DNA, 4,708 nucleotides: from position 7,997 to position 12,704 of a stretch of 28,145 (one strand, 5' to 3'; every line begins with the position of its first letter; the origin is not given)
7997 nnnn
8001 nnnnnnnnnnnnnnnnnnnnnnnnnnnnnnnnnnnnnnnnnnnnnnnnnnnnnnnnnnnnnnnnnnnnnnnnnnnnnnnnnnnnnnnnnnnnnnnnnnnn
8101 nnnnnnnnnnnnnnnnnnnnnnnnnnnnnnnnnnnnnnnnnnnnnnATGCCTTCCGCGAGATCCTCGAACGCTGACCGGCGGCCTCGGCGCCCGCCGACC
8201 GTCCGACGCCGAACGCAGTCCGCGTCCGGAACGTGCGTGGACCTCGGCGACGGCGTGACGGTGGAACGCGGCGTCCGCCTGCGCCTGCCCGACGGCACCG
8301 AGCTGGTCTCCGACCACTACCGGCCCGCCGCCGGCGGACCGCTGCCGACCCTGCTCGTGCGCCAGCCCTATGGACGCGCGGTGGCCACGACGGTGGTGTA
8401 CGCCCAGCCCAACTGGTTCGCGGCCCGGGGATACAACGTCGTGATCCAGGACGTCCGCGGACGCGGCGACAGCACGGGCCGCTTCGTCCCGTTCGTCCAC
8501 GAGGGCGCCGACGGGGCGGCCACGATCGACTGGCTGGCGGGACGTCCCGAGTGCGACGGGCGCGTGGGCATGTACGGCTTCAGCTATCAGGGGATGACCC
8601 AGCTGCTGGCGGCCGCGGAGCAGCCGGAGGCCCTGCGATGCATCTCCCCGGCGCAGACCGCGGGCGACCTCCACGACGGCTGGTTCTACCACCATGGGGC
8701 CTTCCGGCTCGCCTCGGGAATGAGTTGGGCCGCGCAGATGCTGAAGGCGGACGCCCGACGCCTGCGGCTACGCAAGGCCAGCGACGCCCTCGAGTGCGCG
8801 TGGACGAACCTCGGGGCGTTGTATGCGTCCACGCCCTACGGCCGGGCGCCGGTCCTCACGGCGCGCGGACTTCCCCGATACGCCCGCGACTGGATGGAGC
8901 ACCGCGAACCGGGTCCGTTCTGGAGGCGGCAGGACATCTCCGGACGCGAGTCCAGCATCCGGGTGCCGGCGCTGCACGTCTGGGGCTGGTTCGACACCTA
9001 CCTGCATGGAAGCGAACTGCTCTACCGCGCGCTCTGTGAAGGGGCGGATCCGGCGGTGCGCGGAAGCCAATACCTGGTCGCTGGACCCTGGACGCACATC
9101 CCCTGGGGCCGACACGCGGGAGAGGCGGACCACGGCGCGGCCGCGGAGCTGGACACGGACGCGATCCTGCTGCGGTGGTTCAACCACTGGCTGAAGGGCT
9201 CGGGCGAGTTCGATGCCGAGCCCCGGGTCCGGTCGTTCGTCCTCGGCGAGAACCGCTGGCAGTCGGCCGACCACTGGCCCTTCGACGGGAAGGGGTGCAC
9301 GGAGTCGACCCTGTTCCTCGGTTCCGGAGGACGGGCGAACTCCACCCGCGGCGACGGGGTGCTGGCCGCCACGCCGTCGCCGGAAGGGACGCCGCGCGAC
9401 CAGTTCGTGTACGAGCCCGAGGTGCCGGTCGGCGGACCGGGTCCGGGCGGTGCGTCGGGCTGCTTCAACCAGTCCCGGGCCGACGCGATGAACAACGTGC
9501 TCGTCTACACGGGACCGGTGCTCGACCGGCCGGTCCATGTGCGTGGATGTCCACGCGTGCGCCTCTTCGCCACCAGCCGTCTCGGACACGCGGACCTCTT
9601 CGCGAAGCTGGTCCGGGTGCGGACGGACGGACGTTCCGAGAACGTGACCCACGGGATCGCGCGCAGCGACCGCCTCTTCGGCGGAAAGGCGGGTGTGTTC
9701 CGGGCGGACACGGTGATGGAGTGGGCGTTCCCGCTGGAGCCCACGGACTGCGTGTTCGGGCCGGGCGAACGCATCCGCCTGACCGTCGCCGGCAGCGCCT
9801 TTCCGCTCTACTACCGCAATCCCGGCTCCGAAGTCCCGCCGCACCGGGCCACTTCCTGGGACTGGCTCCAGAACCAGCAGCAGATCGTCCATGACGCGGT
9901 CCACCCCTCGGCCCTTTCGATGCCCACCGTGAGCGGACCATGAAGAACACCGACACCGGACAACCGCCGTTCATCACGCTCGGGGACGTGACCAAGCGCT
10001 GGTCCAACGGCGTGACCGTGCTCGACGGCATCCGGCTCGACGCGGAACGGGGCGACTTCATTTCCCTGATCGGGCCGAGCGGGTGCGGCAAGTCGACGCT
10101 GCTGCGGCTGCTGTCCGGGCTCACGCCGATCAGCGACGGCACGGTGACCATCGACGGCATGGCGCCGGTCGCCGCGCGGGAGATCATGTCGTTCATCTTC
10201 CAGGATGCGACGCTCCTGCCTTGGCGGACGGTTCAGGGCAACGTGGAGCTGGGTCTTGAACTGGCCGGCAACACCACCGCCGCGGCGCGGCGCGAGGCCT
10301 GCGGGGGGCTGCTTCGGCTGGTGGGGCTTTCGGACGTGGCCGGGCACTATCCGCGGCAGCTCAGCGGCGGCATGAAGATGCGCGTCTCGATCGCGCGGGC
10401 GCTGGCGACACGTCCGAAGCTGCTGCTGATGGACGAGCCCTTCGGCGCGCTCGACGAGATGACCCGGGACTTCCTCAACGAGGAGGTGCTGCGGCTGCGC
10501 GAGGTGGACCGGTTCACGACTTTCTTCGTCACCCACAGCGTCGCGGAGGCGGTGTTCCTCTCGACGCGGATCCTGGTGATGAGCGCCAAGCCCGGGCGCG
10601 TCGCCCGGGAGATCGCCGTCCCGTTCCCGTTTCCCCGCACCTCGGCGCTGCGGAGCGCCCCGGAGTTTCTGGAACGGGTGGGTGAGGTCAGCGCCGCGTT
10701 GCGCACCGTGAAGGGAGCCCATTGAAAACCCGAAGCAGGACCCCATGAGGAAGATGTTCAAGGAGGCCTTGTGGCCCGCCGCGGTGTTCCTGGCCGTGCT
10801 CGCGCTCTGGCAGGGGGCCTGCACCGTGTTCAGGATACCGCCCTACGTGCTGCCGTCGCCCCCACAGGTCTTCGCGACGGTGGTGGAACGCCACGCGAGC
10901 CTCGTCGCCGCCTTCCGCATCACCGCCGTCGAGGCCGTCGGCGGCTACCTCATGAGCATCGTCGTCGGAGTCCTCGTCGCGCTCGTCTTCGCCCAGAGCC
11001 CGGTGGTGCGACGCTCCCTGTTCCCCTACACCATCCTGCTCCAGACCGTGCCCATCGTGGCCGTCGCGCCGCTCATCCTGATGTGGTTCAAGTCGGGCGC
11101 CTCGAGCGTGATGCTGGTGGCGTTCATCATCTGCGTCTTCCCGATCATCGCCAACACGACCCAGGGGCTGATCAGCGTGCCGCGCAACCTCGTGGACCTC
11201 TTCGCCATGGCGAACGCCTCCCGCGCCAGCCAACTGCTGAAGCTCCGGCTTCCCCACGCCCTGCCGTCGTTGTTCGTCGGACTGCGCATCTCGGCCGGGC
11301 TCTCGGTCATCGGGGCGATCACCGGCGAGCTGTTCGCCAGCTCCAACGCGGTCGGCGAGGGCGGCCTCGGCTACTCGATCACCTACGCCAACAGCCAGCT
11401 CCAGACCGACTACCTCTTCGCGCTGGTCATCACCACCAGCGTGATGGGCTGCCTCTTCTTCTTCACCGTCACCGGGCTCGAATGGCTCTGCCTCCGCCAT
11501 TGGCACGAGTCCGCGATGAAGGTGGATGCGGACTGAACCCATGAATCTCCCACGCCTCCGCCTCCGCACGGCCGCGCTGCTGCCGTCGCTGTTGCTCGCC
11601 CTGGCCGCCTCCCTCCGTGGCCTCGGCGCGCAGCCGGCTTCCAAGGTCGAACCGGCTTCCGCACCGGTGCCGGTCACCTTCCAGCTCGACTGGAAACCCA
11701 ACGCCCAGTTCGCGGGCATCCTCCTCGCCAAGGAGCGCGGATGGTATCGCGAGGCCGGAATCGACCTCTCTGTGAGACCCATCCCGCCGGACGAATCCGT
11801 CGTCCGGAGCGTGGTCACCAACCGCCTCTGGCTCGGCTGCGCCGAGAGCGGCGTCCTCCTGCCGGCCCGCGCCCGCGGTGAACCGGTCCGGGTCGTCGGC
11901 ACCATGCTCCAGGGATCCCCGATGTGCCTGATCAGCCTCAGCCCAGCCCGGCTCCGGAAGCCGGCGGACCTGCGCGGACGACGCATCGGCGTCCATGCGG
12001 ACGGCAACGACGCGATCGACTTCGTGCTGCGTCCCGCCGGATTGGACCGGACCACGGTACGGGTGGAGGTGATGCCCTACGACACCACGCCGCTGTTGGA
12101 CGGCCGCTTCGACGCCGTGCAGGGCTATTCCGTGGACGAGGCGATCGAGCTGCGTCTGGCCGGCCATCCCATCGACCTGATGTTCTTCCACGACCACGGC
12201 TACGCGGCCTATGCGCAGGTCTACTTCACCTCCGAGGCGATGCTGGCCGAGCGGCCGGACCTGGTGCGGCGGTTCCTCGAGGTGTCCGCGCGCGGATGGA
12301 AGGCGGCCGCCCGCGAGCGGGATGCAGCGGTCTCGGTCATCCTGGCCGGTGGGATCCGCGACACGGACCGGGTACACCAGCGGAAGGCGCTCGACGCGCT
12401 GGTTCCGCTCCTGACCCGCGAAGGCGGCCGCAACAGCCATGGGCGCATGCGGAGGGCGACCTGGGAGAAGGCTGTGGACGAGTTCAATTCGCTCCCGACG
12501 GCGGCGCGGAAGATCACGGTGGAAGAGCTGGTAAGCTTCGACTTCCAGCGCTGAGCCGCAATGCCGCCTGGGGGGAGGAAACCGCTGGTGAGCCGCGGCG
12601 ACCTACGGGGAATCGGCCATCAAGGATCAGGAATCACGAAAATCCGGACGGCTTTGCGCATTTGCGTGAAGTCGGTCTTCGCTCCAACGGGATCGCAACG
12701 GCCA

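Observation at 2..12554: Self-contained divergent cluster for importing and stripping nitrogen from an unknown purine/pterin/pyrimidine-like compound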

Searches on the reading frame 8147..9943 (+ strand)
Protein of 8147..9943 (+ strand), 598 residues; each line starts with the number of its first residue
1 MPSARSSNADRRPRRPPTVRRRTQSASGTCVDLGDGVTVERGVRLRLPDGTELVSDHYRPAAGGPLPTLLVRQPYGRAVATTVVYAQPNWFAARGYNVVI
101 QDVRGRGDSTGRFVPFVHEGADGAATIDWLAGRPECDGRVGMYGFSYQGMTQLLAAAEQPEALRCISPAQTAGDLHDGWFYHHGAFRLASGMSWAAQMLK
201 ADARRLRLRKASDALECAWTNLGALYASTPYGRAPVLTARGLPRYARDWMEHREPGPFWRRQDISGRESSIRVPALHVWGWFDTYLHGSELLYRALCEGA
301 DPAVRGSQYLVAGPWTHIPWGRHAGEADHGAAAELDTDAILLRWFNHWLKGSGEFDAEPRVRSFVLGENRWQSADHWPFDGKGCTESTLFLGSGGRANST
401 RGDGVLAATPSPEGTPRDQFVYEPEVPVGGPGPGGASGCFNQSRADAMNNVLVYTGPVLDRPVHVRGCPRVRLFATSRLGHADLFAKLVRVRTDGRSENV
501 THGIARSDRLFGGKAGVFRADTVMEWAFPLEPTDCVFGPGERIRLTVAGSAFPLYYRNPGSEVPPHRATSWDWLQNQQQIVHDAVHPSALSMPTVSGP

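Call 4: search_protein_families(library=pfam, proteins=[window:8147-9943:+], max_evalue=0.01)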
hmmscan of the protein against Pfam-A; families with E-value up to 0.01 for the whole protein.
window:8147-9943:+ (598 aa): 4 families
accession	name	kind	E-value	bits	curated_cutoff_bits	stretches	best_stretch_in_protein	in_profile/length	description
PF02129.25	Peptidase_S15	-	4.7e-68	230.2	23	1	49-318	1-261/262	X-Pro dipeptidyl-peptidase (S15 family)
PF08530.16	PepX_C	-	3.6e-27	96.1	22.5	1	355-590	3-216/217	X-Pro dipeptidyl-peptidase C-terminal non-catalytic domain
PF00326.27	Peptidase_S9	-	0.0049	16.8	22.6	0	86-169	5-95/213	Prolyl oligopeptidase family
PF12146.15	Hydrolase_4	-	0.0096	15.7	27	0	89-170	25-111/239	Serine aminopeptidase, S33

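Call 6: search_protein_families(library=ncbifam, proteins=[window:8147-9943:+], max_evalue=0.001)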
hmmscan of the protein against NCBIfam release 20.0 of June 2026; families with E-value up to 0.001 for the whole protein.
window:8147-9943:+ (598 aa): 3 families
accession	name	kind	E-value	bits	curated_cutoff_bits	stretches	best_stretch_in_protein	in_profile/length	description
TIGR00976.1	CocE_NonD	subfamily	2.8e-114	383.2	66.3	1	49-596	5-549/550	CocE/NonD family hydrolase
NF003780.0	PRK05371.1-1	subfamily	4.4e-18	65.1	642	2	336-550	358-555/594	Xaa-Pro dipeptidyl-peptidase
NF047920.1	lactonase_UilS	equivalog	1.1e-07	31.9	400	1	88-167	45-126/285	UilS family quorum-quenching N-acyl-homoserine lactonase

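Call 19: search_solved_structures(query=window:8147-9943:+, max_evalue=0.001)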
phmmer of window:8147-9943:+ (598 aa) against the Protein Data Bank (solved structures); distinct sequences matched with E-value up to 0.001: 19.
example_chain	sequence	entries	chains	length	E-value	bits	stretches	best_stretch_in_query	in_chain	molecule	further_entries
3ida_A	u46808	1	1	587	1.2e-67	232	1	38-594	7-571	Cocaine esterase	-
3i2f_A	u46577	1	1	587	1.8e-67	231.4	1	38-594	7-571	Cocaine esterase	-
4p08_A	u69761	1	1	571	1.9e-67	231.3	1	39-594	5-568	Cocaine esterase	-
3i2g_A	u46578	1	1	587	2.2e-67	231.1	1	38-594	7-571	Cocaine esterase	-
3i2h_A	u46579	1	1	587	2.2e-67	231.1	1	38-594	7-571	Cocaine esterase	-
3i2i_A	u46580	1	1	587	3.6e-67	230.4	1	38-594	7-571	Cocaine esterase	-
1ju3_A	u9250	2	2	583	3.6e-67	230.4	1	38-596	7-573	cocaine esterase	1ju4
3i2j_A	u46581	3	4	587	5e-67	229.9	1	38-594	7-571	Cocaine esterase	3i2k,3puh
3pui_A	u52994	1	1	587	5.4e-67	229.8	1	41-594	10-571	Cocaine esterase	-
7f65_A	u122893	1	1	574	9.4e-67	229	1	38-594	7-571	Cocaine esterase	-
9k48_A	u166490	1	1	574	9.9e-67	228.9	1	38-594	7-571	Cocaine esterase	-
1l7q_A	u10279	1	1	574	1.3e-66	228.6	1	38-594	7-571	cocaine esterase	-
1l7r_A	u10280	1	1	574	1.5e-66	228.4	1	38-594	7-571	cocaine esterase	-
4pf1_A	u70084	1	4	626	1.8e-33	119.1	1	82-593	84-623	Peptidase S15/CocE/NonD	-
1mpx_A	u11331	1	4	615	1.3e-28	103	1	39-593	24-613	alpha-amino acid ester hydrolase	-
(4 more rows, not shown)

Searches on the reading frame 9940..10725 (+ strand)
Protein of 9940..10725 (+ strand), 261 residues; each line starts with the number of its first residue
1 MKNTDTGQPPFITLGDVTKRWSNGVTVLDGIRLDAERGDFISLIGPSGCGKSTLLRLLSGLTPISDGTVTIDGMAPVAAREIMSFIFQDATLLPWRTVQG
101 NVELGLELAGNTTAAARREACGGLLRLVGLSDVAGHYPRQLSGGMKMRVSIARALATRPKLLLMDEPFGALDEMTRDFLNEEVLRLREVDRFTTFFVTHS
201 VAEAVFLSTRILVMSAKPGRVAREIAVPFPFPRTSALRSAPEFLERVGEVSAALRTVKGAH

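Call 4: search_protein_families(library=pfam, proteins=[window:9940-10725:+], max_evalue=0.01)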
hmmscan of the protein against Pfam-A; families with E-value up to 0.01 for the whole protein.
window:9940-10725:+ (261 aa): 9 families
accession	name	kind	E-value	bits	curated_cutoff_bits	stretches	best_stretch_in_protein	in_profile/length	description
PF00005.33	ABC_tran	-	7.9e-30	104.7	25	1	28-168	1-136/137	ABC transporter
PF13401.12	AAA_22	-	1.9e-05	25.4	27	1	38-91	5-59/130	AAA domain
PF13304.12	AAA_21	-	6.5e-05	23.6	27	1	41-65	2-36/304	AAA domain, putative AbiEii toxin, Type IV TA system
PF13191.12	AAA_16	-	0.0024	18.8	32.6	1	35-179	21-152/167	AAA ATPase domain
PF03215.21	Rad17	-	0.0038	17.6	23.8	1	28-60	35-67/186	Rad17 P-loop domain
PF09818.15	ABC_ATPase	-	0.0043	16.6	23.2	0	140-215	157-231/283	P-loop domain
PF13555.12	AAA_29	-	0.0049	17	27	0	34-55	18-39/61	P-loop containing region of AAA domain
PF13521.12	AAA_28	-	0.0071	17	27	0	41-61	2-22/164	AAA domain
PF03193.22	RsgA_GTPase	-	0.0078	16.5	30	0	39-61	107-129/174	RsgA GTPase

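Call 6: search_protein_families(library=ncbifam, proteins=[window:9940-10725:+], max_evalue=0.001)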
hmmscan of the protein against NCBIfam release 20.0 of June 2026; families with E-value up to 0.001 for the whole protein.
window:9940-10725:+ (261 aa): 184 families (the best 25 are shown)
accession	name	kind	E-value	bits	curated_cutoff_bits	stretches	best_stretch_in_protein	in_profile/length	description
NF008421.0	PRK11248.1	equivalog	9.2e-59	199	357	1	23-247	12-240/255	taurine ABC transporter ATP-binding subunit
TIGR01184.1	ntrCD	subfamily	5.8e-57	192.9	291.8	1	28-235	1-210/230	nitrate ABC transporter ATP-binding protein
NF040729.1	ABC_ATP_SaoA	equivalog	4.9e-55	186.6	360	1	22-250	12-239/248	ABC transporter ATP-binding protein SaoA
NF008420.0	PRK11247.1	equivalog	3.7e-53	180.3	395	1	12-236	13-227/257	aliphatic sulfonates ABC transporter ATP-binding protein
TIGR03265.1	PhnT2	equivalog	4e-52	177.6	457.7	1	12-216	5-210/353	putative 2-aminoethylphosphonate ABC transporter ATP-binding protein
TIGR01186.1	proV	subfamily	6e-50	170.4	326.6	1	29-216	10-205/363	betaine/proline/choline family ABC transporter ATP-binding protein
TIGR00968.1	3a0106s01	subfamily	1.4e-48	165.5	342.75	1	12-216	1-206/237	sulfate ABC transporter ATP-binding protein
NF006987.0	PRK09452.1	equivalog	9.2e-48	162.8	482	1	6-216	12-223/378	spermidine/putrescine ABC transporter ATP-binding protein PotA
TIGR03415.1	ABC_choXWV_ATP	equivalog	4.8e-47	160.7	483.75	1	28-215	40-239/382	choline ABC transporter ATP-binding protein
NF008105.0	PRK10851.1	equivalog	1e-44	152.8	502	1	15-255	6-248/362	sulfate/thiosulfate ABC transporter ATP-binding protein CysA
NF008653.0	PRK11650.1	subfamily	2e-43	148.8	432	1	12-216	4-210/357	sn-glycerol-3-phosphate ABC transporter ATP-binding protein UgpC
TIGR01187.1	potA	subfamily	2.4e-43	148.5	355.6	1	43-216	1-176/325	polyamine ABC transporter ATP-binding protein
TIGR03258.1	PhnT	equivalog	4.6e-43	147.6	499.15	1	23-223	19-220/359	2-aminoethylphosphonate ABC transport system ATP-binding subunit PhnT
NF043075.1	MMSYN1_0197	equivalog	1.2e-42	146.1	550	1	12-215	3-207/341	spermidine/putrescine ABC transporter ATP-binding protein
NF008621.0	PRK11607.1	equivalog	1.3e-40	139.4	613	1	9-215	17-224/377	putrescine ABC transporter ATP-binding subunit PotG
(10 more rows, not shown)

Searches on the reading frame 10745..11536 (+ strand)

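Call 4: search_protein_families(library=pfam, proteins=[window:10745-11536:+], max_evalue=0.01)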
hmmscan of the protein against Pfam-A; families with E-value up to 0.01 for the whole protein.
window:10745-11536:+ (263 aa): 1 family
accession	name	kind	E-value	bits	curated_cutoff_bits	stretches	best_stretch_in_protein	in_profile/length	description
PF00528.27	BPD_transp_1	-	1.2e-24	87.5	26.4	1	72-241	2-174/184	Binding-protein-dependent transport system inner membrane component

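Call 6: search_protein_families(library=ncbifam, proteins=[window:10745-11536:+], max_evalue=0.001)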
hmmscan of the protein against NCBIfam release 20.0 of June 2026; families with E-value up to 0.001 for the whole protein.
window:10745-11536:+ (263 aa): 6 families
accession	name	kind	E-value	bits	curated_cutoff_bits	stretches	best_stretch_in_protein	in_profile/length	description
NF040733.1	ABC_perm_U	equivalog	5.7e-26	91.5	295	1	5-238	5-234/251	ABC transporter permease subunit SaoP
TIGR01183.1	ntrB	equivalog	1.1e-22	80.7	209.05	1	65-235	27-192/202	nitrate ABC transporter permease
NF008470.0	PRK11365.1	equivalog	1.2e-21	77.3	347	1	11-254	14-253/263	aliphatic sulfonate ABC transporter permease SsuC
NF007545.0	PRK10160.1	equivalog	1e-15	57.9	342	1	12-242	28-260/275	taurine ABC transporter permease TauC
TIGR03416.1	ABC_choXWV_perm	equivalog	9.4e-11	41.7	363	1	65-223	96-248/267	choline ABC transporter permease subunit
NF008196.0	PRK10952.1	equivalog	3.3e-08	32.7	439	1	62-209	151-292/356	glycine betaine/L-proline ABC transporter permease ProW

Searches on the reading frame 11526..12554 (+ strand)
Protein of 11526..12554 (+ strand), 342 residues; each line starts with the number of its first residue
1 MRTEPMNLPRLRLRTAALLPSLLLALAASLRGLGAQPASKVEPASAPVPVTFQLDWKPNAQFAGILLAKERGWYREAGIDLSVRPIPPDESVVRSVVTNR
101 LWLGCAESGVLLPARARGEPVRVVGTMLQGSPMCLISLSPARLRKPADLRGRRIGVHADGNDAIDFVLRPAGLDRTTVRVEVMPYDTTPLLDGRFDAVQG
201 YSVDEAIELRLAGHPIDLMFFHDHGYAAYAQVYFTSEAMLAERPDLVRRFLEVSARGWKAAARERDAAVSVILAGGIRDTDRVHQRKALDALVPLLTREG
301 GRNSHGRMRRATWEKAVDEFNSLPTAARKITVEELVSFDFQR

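Call 4: search_protein_families(library=pfam, proteins=[window:11526-12554:+], max_evalue=0.01)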
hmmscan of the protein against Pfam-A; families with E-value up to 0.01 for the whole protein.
window:11526-12554:+ (342 aa): 1 family
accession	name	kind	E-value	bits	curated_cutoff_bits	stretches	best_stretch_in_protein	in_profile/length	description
PF09084.16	NMT1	-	1.7e-42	146.2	20.5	1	59-266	1-214/216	NMT1/THI5 like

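Call 6: search_protein_families(library=ncbifam, proteins=[window:11526-12554:+], max_evalue=0.001)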
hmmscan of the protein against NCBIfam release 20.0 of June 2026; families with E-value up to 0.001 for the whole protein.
window:11526-12554:+ (342 aa): 1 family
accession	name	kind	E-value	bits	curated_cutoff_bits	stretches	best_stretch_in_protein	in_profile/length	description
TIGR01728.1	SsuA_fam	subfamily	3.1e-07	29.9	163.5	1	58-271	7-226/290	aliphatic sulfonate ABC transporter substrate-binding protein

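Call 24: search_solved_structures(query=window:11526-12554:+, max_evalue=0.001)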
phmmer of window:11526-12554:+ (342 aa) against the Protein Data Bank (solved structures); distinct sequences matched with E-value up to 0.001: 7.
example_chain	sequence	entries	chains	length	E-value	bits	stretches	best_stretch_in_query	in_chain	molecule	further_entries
3ix1_A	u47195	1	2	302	1.7e-14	57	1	50-321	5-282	N-formyl-4-amino-5-aminomethyl-2-methylpyrimidine binding protein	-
4nmy_A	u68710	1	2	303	3.2e-13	52.8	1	49-281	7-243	ABC-type transport system, extracellular solute-binding protein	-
4h6d_F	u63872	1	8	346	3.8e-10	42.7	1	50-253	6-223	Pyrimidine precursor biosynthesis enzyme THI5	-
4h65_A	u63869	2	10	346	1.2e-09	41.1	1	50-253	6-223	Pyrimidine precursor biosynthesis enzyme THI5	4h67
3qsl_A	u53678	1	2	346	1.7e-07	34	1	26-199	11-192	Putative exported protein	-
4esw_A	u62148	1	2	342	2.3e-07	33.6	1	49-257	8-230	Pyrimidine biosynthesis enzyme THI13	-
4esx_A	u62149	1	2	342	2.8e-07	33.3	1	49-257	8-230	Pyrimidine biosynthesis enzyme THI13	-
